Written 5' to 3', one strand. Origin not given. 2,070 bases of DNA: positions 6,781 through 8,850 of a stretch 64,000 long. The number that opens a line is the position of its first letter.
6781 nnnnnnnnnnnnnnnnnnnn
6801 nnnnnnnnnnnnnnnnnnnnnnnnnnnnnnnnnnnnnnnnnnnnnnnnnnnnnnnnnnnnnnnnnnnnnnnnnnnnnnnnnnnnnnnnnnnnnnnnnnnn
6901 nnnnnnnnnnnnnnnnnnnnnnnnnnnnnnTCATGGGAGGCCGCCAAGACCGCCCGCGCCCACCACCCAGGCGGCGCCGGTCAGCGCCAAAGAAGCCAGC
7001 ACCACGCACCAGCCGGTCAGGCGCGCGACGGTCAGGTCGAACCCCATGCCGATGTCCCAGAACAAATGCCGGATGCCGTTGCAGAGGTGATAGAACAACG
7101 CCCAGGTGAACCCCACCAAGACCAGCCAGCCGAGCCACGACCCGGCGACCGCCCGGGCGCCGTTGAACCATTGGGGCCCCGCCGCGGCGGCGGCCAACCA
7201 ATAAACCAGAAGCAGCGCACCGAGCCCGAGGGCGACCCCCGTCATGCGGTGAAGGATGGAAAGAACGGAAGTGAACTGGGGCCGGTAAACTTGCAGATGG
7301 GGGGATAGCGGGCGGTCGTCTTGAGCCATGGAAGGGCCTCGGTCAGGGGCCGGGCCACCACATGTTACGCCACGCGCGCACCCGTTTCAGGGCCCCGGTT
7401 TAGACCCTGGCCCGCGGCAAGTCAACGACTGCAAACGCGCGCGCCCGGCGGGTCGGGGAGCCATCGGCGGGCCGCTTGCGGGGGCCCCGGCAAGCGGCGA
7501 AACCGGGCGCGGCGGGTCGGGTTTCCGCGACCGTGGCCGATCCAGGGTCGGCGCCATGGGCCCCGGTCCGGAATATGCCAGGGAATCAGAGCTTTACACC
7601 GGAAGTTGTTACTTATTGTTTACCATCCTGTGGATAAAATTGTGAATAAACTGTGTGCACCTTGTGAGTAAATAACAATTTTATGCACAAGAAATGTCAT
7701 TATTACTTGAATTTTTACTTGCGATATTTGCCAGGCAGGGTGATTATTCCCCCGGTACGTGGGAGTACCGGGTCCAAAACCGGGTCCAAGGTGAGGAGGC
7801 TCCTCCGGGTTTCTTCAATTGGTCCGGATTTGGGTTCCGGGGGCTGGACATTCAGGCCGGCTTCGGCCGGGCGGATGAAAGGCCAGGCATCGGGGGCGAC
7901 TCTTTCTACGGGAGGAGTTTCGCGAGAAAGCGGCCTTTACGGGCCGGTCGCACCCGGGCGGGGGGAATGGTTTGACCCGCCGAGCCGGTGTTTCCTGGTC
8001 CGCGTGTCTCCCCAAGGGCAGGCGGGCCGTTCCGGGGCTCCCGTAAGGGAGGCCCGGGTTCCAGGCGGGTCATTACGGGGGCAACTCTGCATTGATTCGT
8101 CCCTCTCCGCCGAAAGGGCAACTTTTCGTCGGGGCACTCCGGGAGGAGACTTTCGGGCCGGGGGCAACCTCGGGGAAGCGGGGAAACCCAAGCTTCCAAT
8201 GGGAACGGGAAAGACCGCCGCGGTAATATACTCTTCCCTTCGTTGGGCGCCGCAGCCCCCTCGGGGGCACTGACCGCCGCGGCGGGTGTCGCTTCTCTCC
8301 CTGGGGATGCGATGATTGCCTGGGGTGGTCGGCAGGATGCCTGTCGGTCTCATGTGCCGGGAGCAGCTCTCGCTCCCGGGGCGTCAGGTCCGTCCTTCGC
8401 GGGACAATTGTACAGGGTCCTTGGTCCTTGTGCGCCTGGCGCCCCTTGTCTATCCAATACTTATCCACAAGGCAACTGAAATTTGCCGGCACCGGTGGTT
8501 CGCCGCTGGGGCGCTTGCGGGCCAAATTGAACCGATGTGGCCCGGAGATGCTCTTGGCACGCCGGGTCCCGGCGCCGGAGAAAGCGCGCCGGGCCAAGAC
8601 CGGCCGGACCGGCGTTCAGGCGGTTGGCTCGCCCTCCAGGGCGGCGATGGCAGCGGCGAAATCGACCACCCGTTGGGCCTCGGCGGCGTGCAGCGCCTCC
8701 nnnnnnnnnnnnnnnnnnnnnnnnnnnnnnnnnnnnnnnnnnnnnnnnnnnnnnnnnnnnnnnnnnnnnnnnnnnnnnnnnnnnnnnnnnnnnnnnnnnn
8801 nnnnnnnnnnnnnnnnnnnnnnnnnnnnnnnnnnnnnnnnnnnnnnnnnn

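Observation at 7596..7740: DnaA-box cluster in a sharply AT-rich, DUE-like segment upstream of sdhCDAB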

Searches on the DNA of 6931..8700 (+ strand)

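Call 16: search_rna_families(source=window, start=7300, end=8700, threshold=evalue, max_evalue=10, show_alignments=2)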
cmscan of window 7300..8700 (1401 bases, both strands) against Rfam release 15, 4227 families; matches with E-value up to 10: 3.
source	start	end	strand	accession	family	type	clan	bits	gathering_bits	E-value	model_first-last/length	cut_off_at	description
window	7402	7455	+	RF03619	mir-5729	Gene; miRNA;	-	16.1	41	7.8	1-79/79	no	mir-5729 microRNA precursor family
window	8526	8619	-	RF01746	mraW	Cis-reg;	-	15.2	50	7.4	1-107/107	no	mraW RNA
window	8255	8268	+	RF01716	PhotoRC-I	Cis-reg;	-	11.4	45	8.8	31-44/44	no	PhotoRC-I RNA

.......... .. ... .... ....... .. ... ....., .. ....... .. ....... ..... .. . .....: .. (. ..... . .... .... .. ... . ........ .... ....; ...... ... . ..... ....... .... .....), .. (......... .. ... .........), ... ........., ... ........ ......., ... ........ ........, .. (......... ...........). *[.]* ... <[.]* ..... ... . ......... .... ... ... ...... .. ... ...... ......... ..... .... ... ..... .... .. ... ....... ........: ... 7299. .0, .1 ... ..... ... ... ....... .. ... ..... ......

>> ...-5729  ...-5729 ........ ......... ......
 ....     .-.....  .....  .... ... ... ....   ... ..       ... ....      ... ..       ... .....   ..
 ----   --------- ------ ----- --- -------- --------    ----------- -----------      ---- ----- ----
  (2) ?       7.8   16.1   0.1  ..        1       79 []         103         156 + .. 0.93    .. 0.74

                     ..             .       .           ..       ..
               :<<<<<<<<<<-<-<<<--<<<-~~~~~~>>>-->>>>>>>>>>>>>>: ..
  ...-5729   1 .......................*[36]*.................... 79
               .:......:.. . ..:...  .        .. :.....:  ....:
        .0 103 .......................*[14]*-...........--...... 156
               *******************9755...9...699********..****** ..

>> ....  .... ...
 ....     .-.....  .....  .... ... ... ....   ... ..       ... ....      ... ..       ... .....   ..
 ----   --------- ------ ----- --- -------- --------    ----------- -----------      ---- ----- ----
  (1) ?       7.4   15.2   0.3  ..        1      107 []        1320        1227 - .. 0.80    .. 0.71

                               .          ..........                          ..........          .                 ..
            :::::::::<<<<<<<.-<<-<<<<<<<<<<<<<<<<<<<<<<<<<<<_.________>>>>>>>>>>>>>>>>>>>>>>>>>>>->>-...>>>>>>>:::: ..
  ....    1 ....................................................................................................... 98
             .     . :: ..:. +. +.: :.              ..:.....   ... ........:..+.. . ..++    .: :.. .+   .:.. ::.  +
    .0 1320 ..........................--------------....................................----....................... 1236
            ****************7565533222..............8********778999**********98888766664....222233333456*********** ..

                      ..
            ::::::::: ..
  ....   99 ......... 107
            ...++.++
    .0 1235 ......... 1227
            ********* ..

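Call 24: build_rna_model(alignment_id=A2)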
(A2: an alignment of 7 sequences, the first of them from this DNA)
Model R1 built from alignment A2 (7 sequences, 178 columns); structure: RNAalifold consensus.
model positions 176; base pairs 51; branch points 4; effective number of sequences 1.28; information 0.59 bits per position. Calibrated on 0.2 Mb of random sequence (short: E-values are rough).
structure used (alignment columns):
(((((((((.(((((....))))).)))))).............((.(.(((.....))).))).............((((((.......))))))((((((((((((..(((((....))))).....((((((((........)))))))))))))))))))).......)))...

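Call 25: search_with_rna_model(model_id=R1, sources=[window, L001, L002, L003, L004, L005, L006, L007, L008, L009, L010, L011, L012, L013, L014, L015, L016, L017, L018, L019, L020, L021, L022, L023, L024, L025, L026, L027, L028, L029, L030, L031, L032, L033, L034, L035, L036, L037, L038, L039, L040, L041, L042, L043, L044, L045, L046, L047, L048, L049, L050, L051, L052, L053, L054, L055, L056, L057, L058, L059, L060, L061, L062, L063, L064, L065, L066, L067, L068, L069, L070, L071, L072, L073, L074, L075, L076, L077, L078, L079, L080], max_evalue=1, make_alignment=true)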
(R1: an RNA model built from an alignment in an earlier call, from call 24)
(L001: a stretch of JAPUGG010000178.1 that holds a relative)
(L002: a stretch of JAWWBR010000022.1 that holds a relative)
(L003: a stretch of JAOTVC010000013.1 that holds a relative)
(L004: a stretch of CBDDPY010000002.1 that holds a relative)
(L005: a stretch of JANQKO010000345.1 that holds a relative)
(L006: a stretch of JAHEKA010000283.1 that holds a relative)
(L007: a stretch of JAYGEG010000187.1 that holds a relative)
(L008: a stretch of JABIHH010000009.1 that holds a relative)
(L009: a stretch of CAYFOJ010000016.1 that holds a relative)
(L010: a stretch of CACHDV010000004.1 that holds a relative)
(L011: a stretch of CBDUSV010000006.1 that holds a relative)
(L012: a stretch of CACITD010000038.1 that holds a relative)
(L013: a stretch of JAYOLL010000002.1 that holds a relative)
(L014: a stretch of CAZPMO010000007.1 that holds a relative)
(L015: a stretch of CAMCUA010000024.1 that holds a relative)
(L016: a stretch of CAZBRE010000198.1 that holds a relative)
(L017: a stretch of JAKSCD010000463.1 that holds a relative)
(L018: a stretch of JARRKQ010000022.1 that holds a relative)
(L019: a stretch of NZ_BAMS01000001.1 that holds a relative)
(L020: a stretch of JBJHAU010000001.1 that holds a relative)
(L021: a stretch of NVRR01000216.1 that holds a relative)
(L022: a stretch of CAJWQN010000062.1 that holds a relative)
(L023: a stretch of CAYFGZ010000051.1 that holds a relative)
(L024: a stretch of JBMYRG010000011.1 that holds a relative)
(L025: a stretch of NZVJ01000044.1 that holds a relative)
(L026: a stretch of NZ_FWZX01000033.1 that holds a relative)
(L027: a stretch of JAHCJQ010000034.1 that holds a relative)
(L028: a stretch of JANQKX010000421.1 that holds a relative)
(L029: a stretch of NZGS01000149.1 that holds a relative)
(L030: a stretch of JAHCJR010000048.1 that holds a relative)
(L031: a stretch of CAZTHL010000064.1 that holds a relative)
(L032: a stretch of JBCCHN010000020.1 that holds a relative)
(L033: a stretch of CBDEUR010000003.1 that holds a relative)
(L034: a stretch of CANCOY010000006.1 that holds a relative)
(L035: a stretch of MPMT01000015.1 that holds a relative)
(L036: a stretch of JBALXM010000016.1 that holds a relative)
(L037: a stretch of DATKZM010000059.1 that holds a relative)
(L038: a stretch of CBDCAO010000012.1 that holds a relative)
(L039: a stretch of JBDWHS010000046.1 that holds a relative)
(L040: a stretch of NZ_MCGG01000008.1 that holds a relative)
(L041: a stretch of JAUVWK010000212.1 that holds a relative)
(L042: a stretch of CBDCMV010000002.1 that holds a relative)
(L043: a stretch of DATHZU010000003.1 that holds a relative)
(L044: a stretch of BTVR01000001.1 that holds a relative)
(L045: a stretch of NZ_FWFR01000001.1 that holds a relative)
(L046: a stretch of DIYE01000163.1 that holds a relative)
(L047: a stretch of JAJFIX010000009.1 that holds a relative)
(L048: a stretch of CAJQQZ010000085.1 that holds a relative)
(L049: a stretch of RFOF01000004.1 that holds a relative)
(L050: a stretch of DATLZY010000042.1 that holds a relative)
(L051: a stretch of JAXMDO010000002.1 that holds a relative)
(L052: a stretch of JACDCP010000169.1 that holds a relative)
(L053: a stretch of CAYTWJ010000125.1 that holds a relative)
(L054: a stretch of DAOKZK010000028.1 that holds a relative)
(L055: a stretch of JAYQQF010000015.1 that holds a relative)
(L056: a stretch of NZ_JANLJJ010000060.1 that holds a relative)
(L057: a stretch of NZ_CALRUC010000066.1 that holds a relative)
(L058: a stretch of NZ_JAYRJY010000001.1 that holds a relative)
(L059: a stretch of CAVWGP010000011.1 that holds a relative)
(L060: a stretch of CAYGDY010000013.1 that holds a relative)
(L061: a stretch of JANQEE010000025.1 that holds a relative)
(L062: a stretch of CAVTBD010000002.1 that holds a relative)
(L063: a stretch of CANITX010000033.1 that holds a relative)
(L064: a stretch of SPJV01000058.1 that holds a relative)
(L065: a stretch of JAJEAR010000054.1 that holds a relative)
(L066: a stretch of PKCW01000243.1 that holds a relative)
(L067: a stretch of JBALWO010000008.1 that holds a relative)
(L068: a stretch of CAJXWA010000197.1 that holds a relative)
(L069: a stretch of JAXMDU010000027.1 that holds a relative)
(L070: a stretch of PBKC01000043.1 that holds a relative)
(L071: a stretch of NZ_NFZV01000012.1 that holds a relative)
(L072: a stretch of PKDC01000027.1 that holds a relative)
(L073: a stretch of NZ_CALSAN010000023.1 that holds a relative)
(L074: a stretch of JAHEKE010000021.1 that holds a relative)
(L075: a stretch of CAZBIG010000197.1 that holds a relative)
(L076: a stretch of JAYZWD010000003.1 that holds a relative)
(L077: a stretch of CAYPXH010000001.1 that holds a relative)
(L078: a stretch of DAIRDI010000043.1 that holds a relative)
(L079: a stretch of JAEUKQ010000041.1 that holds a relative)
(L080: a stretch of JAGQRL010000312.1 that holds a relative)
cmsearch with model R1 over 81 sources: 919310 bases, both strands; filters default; matches with E-value up to 1: 20.
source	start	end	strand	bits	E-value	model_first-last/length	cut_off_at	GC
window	8284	8458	+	181.9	9.9e-46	1-176/176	no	0.64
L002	4863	5037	-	175.3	5.4e-44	1-176/176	no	0.65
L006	399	573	-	173.1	2.1e-43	1-176/176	no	0.66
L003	4938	5112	-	172.4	3.3e-43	1-176/176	no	0.67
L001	4778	4952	-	170.9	7.8e-43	1-176/176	no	0.64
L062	4572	4747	-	163.5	7.2e-41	1-176/176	no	0.67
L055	4539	4712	-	159.2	1e-39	1-176/176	no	0.66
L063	5222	5396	-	46.2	8.2e-10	1-176/176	no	0.63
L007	4837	5011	-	38.5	8.6e-08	1-176/176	no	0.58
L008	4772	4935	-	36.1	3.8e-07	1-176/176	no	0.6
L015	5290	5459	-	34.6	9.6e-07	1-176/176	no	0.72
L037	5189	5392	-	31.9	5e-06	1-176/176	no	0.66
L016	4102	4306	-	27.3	7.9e-05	1-176/176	no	0.66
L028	1830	2040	-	26.9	0.0001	1-176/176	no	0.64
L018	5166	5372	-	26.6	0.00013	1-176/176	no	0.65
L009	5406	5583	-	19.6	0.0087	1-176/176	no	0.71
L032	4563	4726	-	16.2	0.068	1-176/176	no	0.6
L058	1169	1319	+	14.1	0.26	1-176/176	no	0.68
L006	412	478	+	13.1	0.48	96-163/176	no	0.7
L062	4528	4662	+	12.7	0.59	1-176/176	no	0.59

Alignment A3: 20 matches aligned to the model, 373 columns, each read 5' to 3' on its own strand. Consensus structure (alignment columns), stored with it:
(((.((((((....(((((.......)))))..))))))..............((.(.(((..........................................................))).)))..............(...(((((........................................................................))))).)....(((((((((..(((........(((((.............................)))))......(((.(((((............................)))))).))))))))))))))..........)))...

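Call 40: search_with_rna_model(model_id=R1, sources=[L009, L063, L007, L037, L028, L032], max_evalue=0.01, show_alignments=6)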
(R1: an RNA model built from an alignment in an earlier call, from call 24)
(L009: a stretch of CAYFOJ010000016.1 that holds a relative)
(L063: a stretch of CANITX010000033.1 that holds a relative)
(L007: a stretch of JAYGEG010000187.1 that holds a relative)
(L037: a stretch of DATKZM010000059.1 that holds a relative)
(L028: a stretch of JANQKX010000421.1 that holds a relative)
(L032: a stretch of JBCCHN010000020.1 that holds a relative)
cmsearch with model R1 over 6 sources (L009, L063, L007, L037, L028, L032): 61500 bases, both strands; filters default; matches with E-value up to 0.01: 6.
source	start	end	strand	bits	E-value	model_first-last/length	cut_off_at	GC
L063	5222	5396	-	46.2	5.5e-11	1-176/176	no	0.63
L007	4837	5011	-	38.5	5.8e-09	1-176/176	no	0.58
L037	5189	5392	-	31.9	3.4e-07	1-176/176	no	0.66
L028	1830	2040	-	26.9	6.7e-06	1-176/176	no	0.64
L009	5406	5583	-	19.6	0.00058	1-176/176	no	0.71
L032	4563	4726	-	16.2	0.0046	1-176/176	no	0.6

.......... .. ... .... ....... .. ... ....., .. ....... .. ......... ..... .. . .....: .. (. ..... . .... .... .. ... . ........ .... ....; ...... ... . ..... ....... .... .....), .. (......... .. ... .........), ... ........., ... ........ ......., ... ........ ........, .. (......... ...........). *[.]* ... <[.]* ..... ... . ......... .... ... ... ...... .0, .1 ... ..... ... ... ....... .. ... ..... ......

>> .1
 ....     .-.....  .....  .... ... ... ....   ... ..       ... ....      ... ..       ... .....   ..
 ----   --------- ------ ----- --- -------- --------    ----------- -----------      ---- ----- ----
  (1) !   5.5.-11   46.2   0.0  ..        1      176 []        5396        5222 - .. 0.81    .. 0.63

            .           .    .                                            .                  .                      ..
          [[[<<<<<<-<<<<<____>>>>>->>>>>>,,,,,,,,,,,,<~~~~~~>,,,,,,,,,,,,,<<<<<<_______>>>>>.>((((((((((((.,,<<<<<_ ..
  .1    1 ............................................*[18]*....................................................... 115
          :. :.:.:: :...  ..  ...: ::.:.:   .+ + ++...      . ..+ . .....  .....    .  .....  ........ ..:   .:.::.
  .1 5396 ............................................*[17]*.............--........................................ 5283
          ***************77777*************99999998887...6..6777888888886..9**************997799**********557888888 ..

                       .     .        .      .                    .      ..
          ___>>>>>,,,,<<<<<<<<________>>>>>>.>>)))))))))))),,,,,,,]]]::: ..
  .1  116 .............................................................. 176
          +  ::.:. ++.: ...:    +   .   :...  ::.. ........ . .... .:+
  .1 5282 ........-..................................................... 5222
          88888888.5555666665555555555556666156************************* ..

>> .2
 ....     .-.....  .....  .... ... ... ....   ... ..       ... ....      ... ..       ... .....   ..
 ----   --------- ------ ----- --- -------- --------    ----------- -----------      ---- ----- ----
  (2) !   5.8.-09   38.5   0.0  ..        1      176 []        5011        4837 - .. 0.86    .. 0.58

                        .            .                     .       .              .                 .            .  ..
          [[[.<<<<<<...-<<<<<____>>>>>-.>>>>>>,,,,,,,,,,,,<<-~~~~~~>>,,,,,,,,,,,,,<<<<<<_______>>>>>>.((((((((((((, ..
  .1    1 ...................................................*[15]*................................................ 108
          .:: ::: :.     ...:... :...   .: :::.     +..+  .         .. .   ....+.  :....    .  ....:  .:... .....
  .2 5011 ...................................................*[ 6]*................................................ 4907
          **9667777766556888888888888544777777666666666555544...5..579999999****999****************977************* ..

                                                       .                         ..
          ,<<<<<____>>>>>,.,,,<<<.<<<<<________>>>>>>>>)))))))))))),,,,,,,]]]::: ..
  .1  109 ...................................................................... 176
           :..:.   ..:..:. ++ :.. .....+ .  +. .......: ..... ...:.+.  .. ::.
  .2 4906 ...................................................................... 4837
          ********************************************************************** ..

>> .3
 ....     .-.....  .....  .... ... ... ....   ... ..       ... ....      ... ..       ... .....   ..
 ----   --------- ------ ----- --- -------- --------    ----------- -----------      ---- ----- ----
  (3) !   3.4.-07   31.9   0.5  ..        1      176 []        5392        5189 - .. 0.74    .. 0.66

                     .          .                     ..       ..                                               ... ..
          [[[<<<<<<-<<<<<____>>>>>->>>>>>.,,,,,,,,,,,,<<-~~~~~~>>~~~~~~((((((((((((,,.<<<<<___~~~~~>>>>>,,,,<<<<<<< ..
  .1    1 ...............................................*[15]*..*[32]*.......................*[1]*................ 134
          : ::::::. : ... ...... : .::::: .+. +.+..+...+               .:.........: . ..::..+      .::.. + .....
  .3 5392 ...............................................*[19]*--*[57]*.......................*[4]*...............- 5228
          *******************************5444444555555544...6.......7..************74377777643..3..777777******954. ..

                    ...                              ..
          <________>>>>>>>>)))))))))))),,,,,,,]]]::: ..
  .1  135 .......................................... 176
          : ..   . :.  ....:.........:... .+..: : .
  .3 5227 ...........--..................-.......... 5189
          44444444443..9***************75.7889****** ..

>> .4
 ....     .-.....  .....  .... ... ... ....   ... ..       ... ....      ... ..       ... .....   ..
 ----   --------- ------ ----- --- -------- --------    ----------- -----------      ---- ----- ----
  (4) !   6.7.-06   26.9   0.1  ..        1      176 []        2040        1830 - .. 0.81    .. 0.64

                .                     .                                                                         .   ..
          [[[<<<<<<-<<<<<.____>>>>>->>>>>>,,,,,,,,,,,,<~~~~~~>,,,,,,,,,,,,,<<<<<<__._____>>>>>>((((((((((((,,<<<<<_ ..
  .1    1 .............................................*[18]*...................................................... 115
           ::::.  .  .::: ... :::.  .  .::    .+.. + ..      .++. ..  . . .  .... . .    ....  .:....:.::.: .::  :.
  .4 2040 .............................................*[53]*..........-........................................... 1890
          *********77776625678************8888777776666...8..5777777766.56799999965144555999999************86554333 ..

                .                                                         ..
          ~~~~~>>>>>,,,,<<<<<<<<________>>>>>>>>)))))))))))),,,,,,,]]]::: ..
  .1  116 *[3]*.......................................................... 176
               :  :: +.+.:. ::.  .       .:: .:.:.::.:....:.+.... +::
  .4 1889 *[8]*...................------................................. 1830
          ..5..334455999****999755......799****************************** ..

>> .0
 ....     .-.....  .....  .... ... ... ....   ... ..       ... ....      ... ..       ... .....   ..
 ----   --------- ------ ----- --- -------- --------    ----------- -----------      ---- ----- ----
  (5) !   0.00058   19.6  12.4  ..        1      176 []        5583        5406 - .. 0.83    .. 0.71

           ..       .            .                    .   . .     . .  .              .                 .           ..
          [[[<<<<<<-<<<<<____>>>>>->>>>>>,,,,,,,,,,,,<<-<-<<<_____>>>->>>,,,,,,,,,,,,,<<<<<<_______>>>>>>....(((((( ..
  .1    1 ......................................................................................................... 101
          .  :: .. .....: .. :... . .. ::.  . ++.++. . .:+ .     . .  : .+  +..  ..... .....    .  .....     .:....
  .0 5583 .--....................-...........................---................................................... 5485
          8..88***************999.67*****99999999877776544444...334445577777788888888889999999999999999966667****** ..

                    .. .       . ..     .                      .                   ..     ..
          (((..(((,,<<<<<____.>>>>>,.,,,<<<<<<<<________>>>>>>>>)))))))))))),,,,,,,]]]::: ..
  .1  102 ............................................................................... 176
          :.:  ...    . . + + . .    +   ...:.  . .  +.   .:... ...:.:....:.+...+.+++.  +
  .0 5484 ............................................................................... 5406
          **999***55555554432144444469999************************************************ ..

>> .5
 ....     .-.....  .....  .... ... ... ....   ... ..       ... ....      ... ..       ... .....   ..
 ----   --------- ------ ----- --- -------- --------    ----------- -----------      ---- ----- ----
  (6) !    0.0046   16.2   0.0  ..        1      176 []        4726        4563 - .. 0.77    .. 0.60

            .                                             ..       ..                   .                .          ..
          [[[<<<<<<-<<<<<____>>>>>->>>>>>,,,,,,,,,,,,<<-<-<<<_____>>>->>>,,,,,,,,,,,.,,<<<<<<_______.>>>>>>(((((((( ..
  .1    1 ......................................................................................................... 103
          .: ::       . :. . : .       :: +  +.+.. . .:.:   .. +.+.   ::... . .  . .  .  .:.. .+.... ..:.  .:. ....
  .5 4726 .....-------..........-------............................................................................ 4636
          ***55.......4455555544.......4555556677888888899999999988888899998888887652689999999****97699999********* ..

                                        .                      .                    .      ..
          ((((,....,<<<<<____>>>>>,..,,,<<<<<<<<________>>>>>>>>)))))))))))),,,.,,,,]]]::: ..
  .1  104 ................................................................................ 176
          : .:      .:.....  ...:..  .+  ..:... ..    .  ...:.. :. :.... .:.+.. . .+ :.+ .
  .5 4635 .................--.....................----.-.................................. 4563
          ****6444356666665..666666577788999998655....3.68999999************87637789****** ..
